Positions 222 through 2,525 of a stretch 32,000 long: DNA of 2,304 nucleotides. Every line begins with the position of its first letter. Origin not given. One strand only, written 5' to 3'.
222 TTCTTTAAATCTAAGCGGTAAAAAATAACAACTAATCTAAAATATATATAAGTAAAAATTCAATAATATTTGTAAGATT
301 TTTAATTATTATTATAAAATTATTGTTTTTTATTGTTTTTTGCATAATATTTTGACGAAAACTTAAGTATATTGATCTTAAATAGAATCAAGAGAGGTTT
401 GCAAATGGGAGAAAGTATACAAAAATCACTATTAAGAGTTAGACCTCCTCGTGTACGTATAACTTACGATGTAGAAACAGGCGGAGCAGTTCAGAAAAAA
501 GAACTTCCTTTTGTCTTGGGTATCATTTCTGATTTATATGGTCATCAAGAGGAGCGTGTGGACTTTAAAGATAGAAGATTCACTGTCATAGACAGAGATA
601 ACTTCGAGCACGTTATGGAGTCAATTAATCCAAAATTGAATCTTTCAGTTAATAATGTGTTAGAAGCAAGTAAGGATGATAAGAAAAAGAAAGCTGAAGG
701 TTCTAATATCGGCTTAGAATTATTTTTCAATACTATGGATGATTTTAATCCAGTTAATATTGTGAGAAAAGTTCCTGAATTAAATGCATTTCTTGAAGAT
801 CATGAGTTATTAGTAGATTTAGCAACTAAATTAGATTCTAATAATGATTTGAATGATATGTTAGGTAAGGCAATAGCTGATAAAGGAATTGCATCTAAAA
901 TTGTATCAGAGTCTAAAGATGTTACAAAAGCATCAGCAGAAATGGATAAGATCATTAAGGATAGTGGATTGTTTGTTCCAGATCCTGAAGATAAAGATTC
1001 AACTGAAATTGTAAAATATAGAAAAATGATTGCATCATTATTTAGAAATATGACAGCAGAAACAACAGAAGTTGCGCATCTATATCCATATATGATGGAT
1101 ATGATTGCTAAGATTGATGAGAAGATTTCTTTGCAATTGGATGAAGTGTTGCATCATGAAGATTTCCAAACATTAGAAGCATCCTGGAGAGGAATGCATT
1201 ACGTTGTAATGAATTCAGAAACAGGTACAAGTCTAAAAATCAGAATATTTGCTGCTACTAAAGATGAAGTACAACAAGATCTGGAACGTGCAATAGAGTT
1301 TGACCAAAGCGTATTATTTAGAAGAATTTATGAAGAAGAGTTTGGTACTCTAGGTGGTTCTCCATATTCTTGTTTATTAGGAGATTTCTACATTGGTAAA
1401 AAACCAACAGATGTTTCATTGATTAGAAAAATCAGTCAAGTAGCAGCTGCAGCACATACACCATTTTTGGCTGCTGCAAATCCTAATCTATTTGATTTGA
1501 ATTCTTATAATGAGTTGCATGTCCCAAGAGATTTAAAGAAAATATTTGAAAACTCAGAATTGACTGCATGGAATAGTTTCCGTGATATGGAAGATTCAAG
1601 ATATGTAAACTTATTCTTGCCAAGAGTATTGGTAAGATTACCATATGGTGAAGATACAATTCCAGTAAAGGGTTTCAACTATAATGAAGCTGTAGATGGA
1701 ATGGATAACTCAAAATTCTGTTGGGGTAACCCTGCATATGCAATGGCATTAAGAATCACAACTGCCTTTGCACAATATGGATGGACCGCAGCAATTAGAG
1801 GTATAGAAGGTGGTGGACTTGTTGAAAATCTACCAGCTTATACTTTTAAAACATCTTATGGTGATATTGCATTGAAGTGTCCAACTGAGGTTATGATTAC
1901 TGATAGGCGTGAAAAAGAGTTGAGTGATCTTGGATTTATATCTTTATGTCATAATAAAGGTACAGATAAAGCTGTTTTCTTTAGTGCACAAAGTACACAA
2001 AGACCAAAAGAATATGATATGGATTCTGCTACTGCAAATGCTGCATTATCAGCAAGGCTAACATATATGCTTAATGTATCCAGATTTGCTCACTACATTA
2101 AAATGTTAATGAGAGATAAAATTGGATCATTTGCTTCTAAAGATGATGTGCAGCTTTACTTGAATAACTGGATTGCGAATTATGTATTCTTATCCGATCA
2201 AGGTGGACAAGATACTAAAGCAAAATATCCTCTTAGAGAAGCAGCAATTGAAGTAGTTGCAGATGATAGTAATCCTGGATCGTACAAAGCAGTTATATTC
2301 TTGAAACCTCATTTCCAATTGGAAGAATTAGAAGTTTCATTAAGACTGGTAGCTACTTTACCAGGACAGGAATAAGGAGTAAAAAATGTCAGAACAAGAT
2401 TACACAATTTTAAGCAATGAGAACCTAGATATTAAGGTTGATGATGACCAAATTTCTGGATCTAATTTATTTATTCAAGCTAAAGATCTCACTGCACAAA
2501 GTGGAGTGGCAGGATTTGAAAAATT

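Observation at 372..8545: Fragmented, possibly minimal T6SS embedded among housekeeping genes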

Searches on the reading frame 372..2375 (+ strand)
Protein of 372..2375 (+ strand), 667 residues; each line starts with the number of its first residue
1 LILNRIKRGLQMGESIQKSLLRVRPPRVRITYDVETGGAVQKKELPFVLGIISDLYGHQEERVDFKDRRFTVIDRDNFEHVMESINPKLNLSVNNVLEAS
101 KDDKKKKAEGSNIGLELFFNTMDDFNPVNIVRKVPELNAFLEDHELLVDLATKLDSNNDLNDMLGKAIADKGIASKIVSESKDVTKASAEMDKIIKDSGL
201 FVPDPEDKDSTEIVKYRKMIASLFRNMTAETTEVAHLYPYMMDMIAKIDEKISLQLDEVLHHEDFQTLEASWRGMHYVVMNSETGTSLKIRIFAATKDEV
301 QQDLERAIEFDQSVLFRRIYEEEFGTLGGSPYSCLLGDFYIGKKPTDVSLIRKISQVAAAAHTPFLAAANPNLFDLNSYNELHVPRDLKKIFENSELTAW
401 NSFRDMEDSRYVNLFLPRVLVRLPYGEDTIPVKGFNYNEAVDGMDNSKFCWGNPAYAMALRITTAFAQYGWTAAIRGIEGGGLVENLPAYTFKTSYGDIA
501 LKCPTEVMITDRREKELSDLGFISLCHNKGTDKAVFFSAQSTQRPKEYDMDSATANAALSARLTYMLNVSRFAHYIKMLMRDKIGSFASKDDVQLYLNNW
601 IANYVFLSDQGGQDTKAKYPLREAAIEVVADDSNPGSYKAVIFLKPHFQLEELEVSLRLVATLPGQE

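Call 4: search_protein_families(library=pfam, proteins=[window:372-2375:+], max_evalue=0.01)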
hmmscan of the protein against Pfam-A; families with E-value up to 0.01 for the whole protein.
window:372-2375:+ (667 aa): 3 families
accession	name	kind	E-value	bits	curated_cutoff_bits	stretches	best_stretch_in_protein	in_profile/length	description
PF05943.17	VipB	-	2.6e-128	427.7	27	1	243-543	2-301/301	EvpB/VC_A0108, tail sheath N-terminal domain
PF05591.17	T6SS_VipA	-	1.1e-42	145.9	24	1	22-180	3-153/155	Type VI secretion system, VipA, VC_A0107 or Hcp2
PF18945.5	VipB_2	-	5.9e-42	142.9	27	1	553-663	2-112/112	EvpB/VC_A0108, tail sheath gpW/gp25-like domain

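Call 10: find_homologous_proteins(query=window:372-2375:+, max_evalue=1e-10)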
Query window:372-2375:+ (667 aa): 2462 proteins with E <= 1e-10 among 8000 candidates; the best 120 are listed.
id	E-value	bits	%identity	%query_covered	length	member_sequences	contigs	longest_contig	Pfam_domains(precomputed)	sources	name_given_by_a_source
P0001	0.0e+0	1482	100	98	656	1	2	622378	PF05591.18,PF18945.6,PF05943.18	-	-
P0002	0.0e+0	1161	77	98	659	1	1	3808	PF05591.18,PF18945.6,PF05943.18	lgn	-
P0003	0.0e+0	1139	75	98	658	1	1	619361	PF05591.18,PF18945.6,PF05943.18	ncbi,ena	-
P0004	0.0e+0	1076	70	98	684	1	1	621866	PF05591.18,PF18945.6,PF05943.18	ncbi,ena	-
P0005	0.0e+0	1016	67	98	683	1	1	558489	PF05591.18,PF18945.6,PF05943.18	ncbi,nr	ncbi:MAG: type VI secretion system contractile sheath large subunit [Alphaproteobacteria bacterium]|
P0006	4.5e-292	989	64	98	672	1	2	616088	PF05591.18,PF18945.6,PF05943.18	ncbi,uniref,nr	ncbi:type VI secretion system contractile sheath large subunit [Candidatus Nesciobacter abundans]|un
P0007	1.8e-240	818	56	99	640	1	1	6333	PF05591.18,PF18945.6,PF05943.18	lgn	-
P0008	3.0e-239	814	55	98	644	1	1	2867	PF05591.18,PF18945.6,PF05943.18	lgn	-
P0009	1.4e-238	812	56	98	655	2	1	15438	PF05591.18,PF18945.6,PF05943.18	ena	-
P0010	1.5e-236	805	56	98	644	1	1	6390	PF05591.18,PF18945.6,PF05943.18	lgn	-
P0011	1.9e-235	801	55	98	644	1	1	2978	PF05591.18,PF18945.6,PF05943.18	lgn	-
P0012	2.6e-234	798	55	98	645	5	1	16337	PF05591.18,PF18945.6,PF05943.18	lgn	-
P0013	4.3e-234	797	54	98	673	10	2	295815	PF05591.18,PF18945.6,PF05943.18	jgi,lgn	jgi:type VI secretion system protein ImpC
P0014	1.0e-233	796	55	98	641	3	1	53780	PF05591.18,PF18945.6,PF05943.18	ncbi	-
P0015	2.1e-233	795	54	98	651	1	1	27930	PF05591.18,PF18945.6,PF05943.18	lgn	-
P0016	1.4e-232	792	55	98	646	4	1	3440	PF05591.18,PF18945.6,PF05943.18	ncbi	-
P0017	9.8e-231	786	55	98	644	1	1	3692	PF05591.18,PF18945.6,PF05943.18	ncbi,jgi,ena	-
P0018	4.8e-230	784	55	98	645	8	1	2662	PF05591.18,PF18945.6,PF05943.18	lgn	-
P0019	5.5e-230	783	55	98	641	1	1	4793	PF05591.18,PF18945.6,PF05943.18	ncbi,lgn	ncbi:MAG: type VI secretion system contractile sheath large subunit [Pseudomonadota bacterium]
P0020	3.9e-229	781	54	98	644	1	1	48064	PF05591.18,PF18945.6,PF05943.18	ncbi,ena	-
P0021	1.8e-228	778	55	98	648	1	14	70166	PF05591.18,PF18945.6,PF05943.18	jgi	jgi:type VI secretion system protein ImpC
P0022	2.4e-228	778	54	97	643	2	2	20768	PF05591.18,PF18945.6,PF05943.18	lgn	-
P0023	3.1e-228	778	55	98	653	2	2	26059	PF05591.18,PF18945.6,PF05943.18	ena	-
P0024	1.1e-227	776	54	98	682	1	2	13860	PF05591.18,PF18945.6,PF05943.18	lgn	-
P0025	1.2e-227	776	53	98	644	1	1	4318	PF05591.18,PF18945.6,PF05943.18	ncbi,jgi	jgi:type VI secretion system protein ImpC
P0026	1.9e-227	775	54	98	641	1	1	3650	PF05591.18,PF18945.6,PF05943.18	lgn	-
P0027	2.9e-227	774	54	98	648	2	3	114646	PF05591.18,PF18945.6,PF05943.18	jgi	jgi:type VI secretion system protein ImpC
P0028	5.0e-227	774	53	98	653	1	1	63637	PF05591.18,PF18945.6,PF05943.18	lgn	-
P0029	5.2e-227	774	54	98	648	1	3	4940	PF05591.18,PF18945.6,PF05943.18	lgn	-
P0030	8.4e-227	773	54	98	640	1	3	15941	PF05591.18,PF18945.6,PF05943.18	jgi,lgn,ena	-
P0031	1.5e-226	772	54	98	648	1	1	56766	PF05591.18,PF18945.6,PF05943.18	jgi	jgi:type VI secretion system protein ImpC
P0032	2.1e-226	772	53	98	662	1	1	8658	PF05591.18,PF18945.6,PF05943.18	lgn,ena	-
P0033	6.5e-226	770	51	98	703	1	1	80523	PF05591.18,PF18945.6,PF05943.18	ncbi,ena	-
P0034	7.4e-226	770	54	98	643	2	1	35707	PF05591.18,PF18945.6,PF05943.18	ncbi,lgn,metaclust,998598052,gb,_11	metaclust:\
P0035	1.5e-225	769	54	98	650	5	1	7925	PF05591.18,PF18945.6,PF05943.18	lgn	-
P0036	1.6e-225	769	54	98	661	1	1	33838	PF05591.18,PF18945.6,PF05943.18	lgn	-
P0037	1.6e-225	769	54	98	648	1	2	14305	PF05591.18,PF18945.6,PF05943.18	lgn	-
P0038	2.1e-225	768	54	98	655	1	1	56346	PF05591.18,PF18945.6,PF05943.18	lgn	-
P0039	2.3e-225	768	53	99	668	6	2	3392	PF05591.18,PF18945.6,PF05943.18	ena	-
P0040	5.8e-225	767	54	98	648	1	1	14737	PF05591.18,PF18945.6,PF05943.18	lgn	-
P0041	8.1e-225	766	54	98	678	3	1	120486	PF05591.18,PF18945.6,PF05943.18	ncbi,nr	ncbi:type VI secretion system contractile sheath large subunit [bacterium NHP-B]|nr:type VI secretio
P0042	9.3e-225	766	53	98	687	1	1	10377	PF05591.18,PF18945.6,PF05943.18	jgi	jgi:type VI secretion system protein ImpC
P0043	2.3e-224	765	54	98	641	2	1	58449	PF05591.18,PF18945.6,PF05943.18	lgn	-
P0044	3.3e-224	764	54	98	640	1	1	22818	PF05591.18,PF18945.6,PF05943.18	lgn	-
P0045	6.7e-224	763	54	98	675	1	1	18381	PF05591.18,PF18945.6,PF05943.18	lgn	-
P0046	2.4e-223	761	53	98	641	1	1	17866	PF05591.18,PF18945.6,PF05943.18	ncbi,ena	-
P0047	2.4e-223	761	53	98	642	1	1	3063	PF05591.18,PF18945.6,PF05943.18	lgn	-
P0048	4.6e-223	761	52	98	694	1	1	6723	PF05591.18,PF18945.6,PF05943.18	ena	-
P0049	1.1e-222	759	54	98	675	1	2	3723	PF05591.18,PF18945.6,PF05943.18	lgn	-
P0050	1.2e-222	759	54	98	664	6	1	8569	PF05591.18,PF18945.6,PF05943.18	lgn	-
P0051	1.3e-222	759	54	98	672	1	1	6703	PF05591.18,PF18945.6,PF05943.18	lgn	-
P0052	1.6e-222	759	53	98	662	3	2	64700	PF05591.18,PF18945.6,PF05943.18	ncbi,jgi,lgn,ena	jgi:type VI secretion system protein ImpC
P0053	1.8e-222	759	53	97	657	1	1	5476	PF05591.18,PF18945.6,PF05943.18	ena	-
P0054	2.0e-222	758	53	98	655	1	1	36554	PF05591.18,PF18945.6,PF05943.18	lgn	-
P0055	5.9e-222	757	54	98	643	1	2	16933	PF05591.18,PF18945.6,PF05943.18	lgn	-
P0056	6.3e-222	757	53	98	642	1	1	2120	PF05591.18,PF18945.6,PF05943.18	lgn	-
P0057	7.2e-222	757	53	98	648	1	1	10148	PF05591.18,PF18945.6,PF05943.18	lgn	-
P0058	7.3e-222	757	53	98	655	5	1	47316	PF05591.18,PF18945.6,PF05943.18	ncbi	-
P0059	9.2e-222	756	54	98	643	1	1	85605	PF05591.18,PF18945.6,PF05943.18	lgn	-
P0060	9.3e-222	756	60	68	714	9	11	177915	PF05591.18,PF18945.6,PF05943.18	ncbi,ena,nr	ncbi:MAG: type VI secretion system contractile sheath large subunit [Alphaproteobacteria bacterium]|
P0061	9.5e-222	756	51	98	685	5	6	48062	PF05591.18,PF18945.6,PF05943.18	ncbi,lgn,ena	-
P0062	2.0e-221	755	51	98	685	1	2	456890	PF05591.18,PF18945.6,PF05943.18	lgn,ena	-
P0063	2.1e-221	755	53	98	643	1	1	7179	PF05591.18,PF18945.6,PF05943.18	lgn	-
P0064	2.4e-221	755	54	98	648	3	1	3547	PF05591.18,PF18945.6,PF05943.18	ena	-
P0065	5.9e-221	754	50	98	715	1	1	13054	PF05591.18,PF18945.6,PF05943.18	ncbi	-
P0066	1.9e-220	752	53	98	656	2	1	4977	PF05591.18,PF18945.6,PF05943.18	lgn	-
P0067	2.6e-220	752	54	98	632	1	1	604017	PF05591.18,PF18945.6,PF05943.18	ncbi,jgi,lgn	-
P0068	3.3e-220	751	49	98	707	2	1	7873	PF05591.18,PF18945.6,PF05943.18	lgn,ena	-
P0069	3.3e-220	751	49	98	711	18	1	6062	PF05591.18,PF18945.6,PF05943.18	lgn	-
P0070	5.2e-220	750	54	98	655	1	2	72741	PF05591.18,PF18945.6,PF05943.18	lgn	-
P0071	6.2e-220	750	52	98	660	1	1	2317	PF05591.18,PF18945.6,PF05943.18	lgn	-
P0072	1.1e-219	749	52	98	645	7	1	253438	PF05591.18,PF18945.6,PF05943.18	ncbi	-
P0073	1.2e-219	749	51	98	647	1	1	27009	PF05591.18,PF18945.6,PF05943.18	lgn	-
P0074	2.8e-219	748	53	98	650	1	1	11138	PF05591.18,PF18945.6,PF05943.18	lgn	-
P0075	7.9e-219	747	51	98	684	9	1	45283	PF05591.18,PF18945.6,PF05943.18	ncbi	ncbi:MAG: type VI secretion system contractile sheath large subunit [Holosporaceae bacterium]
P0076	8.2e-219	747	52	99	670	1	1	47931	PF05591.18,PF18945.6,PF05943.18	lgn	-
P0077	1.3e-218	746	53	98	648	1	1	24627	PF05591.18,PF18945.6,PF05943.18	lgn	-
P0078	1.7e-218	745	51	98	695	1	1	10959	PF05591.18,PF18945.6,PF05943.18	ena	-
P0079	2.2e-218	745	51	98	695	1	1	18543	PF05591.18,PF18945.6,PF05943.18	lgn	-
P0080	3.2e-218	745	50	98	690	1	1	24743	PF05591.18,PF18945.6,PF05943.18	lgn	-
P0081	3.5e-218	744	51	98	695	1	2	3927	PF05591.18,PF18945.6,PF05943.18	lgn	-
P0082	7.5e-218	743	50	98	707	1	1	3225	PF05591.18,PF18945.6,PF05943.18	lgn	-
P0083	1.8e-217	742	49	98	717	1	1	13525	PF05591.18,PF18945.6,PF05943.18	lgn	-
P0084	2.2e-217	742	53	98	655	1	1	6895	PF05591.18,PF18945.6,PF05943.18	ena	-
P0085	2.5e-217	742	50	98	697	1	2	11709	PF05591.18,PF18945.6,PF05943.18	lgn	-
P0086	3.3e-217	741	52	98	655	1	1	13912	PF05591.18,PF18945.6,PF05943.18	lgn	-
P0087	5.8e-217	740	50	98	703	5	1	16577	PF05591.18,PF18945.6,PF05943.18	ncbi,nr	ncbi:MAG: type VI secretion system contractile sheath large subunit [Alphaproteobacteria bacterium]|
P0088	1.3e-216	739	52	99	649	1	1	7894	PF05591.18,PF18945.6,PF05943.18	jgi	jgi:type VI secretion system protein ImpC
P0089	1.3e-216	739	49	98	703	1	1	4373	PF05591.18,PF18945.6,PF05943.18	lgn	-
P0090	1.9e-216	739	50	98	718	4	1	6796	PF05591.18,PF18945.6,PF05943.18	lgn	-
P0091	2.0e-216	739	53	98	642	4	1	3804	PF05591.18,PF18945.6,PF05943.18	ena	-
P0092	2.3e-216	738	50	98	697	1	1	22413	PF05591.18,PF18945.6,PF05943.18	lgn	-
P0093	2.5e-216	738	53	98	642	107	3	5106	PF05591.18,PF18945.6,PF05943.18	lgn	-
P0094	2.9e-216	738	52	98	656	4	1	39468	PF05591.18,PF18945.6,PF05943.18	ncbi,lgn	-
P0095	4.2e-216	738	51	98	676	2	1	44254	PF05591.18,PF18945.6,PF05943.18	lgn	-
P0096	4.5e-216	737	50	98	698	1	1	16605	PF05591.18,PF18945.6,PF05943.18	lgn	-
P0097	5.5e-216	737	60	65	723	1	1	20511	PF05591.18,PF18945.6,PF05943.18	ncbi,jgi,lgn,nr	ncbi:MAG: type VI secretion system contractile sheath large subunit [Holosporaceae bacterium]|jgi:ty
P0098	7.0e-216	737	60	68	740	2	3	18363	PF05591.18,PF18945.6,PF05943.18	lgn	-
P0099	8.6e-216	737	53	98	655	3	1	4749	PF05591.18,PF18945.6,PF05943.18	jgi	-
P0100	9.3e-216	736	53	98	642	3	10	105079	PF05591.18,PF18945.6,PF05943.18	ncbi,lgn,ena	-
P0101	1.2e-215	736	50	98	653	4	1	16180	PF05591.18,PF18945.6,PF05943.18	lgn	-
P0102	1.2e-215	736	52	98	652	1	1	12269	PF05591.18,PF18945.6,PF05943.18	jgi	-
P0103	1.5e-215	736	49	99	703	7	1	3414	PF05591.18,PF18945.6,PF05943.18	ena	-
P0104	3.3e-215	735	58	69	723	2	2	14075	PF05591.18,PF18945.6,PF05943.18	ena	-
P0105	6.5e-215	734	51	98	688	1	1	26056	PF05591.18,PF18945.6,PF05943.18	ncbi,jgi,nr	ncbi:MAG: type VI secretion system contractile sheath large subunit [Holosporaceae bacterium]|jgi:ty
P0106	1.6e-214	732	51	98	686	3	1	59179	PF05591.18,PF18945.6,PF05943.18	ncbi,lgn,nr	ncbi:MAG: type VI secretion system contractile sheath large subunit [Holosporaceae bacterium]|nr:typ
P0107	2.2e-214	732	48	98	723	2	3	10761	PF05591.18,PF18945.6,PF05943.18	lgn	-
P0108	2.5e-214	732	51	98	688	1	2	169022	PF05591.18,PF18945.6,PF05943.18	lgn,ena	-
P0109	3.6e-214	731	51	98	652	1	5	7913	PF05591.18,PF18945.6,PF05943.18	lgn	-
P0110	3.8e-214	731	52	98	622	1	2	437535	PF05591.18,PF18945.6,PF05943.18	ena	-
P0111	4.5e-214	731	50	98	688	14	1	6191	PF05591.18,PF18945.6,PF05943.18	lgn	-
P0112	4.8e-214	731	50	98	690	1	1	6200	PF05591.18,PF18945.6,PF05943.18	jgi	jgi:type VI secretion system protein ImpC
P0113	6.8e-214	730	51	98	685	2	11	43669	PF05591.18,PF18945.6,PF05943.18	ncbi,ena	-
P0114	7.4e-214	730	49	98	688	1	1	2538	PF05591.18,PF18945.6,PF05943.18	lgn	-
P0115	8.2e-214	730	48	98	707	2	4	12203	PF05591.18,PF18945.6,PF05943.18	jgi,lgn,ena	-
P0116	8.2e-214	730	51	98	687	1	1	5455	PF05591.18,PF18945.6,PF05943.18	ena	-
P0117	8.9e-214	730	50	98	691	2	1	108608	PF05591.18,PF18945.6,PF05943.18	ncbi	-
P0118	9.1e-214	730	52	98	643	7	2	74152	PF05591.18,PF18945.6,PF05943.18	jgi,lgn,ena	-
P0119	1.3e-213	729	51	98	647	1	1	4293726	PF05591.18,PF18945.6,PF05943.18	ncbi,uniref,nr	ncbi:type VI secretion system-associated protein [Bacterioplanes sanyensis]|uniref:Type VI secretion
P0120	1.6e-213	729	50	98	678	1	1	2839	PF05591.18,PF18945.6,PF05943.18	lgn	-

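Call 12: find_encoding_contigs(protein=P0001, flank=10000, max_places=4)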
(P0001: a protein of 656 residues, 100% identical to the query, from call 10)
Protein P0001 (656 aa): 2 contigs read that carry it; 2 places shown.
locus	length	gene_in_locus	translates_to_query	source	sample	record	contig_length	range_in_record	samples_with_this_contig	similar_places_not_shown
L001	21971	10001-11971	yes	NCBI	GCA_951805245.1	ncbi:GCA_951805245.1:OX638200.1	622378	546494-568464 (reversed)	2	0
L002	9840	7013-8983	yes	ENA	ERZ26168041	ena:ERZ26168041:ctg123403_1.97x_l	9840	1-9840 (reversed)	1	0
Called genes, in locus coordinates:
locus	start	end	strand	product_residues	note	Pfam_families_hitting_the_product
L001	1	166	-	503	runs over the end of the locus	PF00883:Peptidase_M17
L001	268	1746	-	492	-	PF02321:OEP (faint)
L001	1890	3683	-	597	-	-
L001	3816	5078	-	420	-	-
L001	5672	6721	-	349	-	PF02541:Ppx-GppA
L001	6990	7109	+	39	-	-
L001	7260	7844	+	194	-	-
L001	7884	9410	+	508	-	-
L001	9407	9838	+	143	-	PF00383:dCMP_cyt_deam_1, PF14437:MafB19-deam, PF14439:Bd3614-deam (faint)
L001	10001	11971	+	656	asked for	PF05591:T6SS_VipA, PF05943:VipB, PF18945:VipB_2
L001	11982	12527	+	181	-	-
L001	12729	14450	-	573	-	PF01653:DNA_ligase_aden, PF03120:OB_DNA_ligase, PF12826:HHH_2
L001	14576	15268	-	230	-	PF13525:YfiO (faint)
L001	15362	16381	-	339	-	PF06996:T6SS_TssG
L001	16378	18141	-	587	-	PF05947:T6SS_TssF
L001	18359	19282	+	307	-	PF00698:Acyl_transf_1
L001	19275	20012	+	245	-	PF00106:adh_short, PF08659:KR, PF01370:Epimerase (weak), PF13561:adh_short_C2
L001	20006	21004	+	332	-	PF01029:NusB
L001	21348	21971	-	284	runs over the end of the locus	PF02739:5_3_exonuc_N, PF01367:5_3_exonuc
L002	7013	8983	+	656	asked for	PF05591:T6SS_VipA, PF05943:VipB, PF18945:VipB_2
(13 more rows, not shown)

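Call 20: find_encoding_contigs(protein=P0119, flank=10000, max_places=1)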
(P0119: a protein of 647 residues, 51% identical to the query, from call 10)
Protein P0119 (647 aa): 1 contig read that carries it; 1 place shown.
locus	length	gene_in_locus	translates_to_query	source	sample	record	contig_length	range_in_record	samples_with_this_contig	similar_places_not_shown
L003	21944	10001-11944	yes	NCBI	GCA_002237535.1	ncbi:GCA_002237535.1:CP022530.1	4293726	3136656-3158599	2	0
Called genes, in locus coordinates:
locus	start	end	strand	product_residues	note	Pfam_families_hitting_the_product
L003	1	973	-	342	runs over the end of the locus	-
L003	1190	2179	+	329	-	PF00589:Phage_integrase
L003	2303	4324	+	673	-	PF00724:Oxidored_FMN, PF00070:Pyr_redox (faint), PF00890:FAD_binding_2 (weak), PF01266:DAO (weak), PF03486:HI0933_like (weak), PF07992:Pyr_redox_2, PF12831:FAD_oxidored, PF13450:NAD_binding_8, +1 more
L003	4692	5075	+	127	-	PF07366:SnoaL, PF12680:SnoaL_2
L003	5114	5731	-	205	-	PF12137:RapA_C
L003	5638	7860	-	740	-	PF18339:Tudor_1_RapA, PF18337:Tudor_RapA, PF00176:SNF2-rel_dom, PF04851:ResIII, PF00270:DEAD, PF00271:Helicase_C, PF12137:RapA_C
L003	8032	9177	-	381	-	PF00158:Sigma54_activat, PF14532:Sigma54_activ_2, PF00004:AAA (weak), PF07724:AAA_2 (weak), PF07728:AAA_5 (weak), PF25601:AAA_lid_14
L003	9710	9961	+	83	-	-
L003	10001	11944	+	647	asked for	PF05591:T6SS_VipA, PF05943:VipB, PF18945:VipB_2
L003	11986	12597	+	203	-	PF05638:T6SS_HCP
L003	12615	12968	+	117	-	PF04965:GPW_gp25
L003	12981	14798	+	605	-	PF05947:T6SS_TssF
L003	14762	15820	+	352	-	PF06996:T6SS_TssG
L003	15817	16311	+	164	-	-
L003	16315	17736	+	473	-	PF05936:T6SS_VasE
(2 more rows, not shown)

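Call 21: find_encoding_contigs(protein=P0013, flank=10000, max_places=1)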
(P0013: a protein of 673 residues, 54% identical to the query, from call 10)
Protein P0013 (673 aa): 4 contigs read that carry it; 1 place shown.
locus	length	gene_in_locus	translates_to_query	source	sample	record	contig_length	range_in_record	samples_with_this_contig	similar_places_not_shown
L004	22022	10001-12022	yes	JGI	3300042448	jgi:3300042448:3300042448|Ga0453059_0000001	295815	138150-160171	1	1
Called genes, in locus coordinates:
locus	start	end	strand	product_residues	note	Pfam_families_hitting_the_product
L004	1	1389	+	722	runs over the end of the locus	PF00535:Glycos_transf_2, PF10111:Glyco_tranf_2_2 (weak), PF13641:Glyco_tranf_2_3 (weak)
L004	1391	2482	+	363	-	-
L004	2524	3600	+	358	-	PF01757:Acyl_transf_3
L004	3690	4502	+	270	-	PF04333:MlaA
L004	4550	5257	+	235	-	PF05494:MlaC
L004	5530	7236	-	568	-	-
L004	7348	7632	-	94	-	-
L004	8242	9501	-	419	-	-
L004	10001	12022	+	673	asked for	PF05591:T6SS_VipA, PF05943:VipB, PF18945:VipB_2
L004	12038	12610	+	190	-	-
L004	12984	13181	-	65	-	-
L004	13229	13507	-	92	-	PF00550:PP-binding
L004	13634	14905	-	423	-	PF00083:Sugar_tr, PF07690:MFS_1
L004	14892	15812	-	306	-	PF03466:LysR_substrate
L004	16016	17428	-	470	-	PF02878:PGM_PMM_I, PF02879:PGM_PMM_II, PF02880:PGM_PMM_III, PF00408:PGM_PMM_IV (weak)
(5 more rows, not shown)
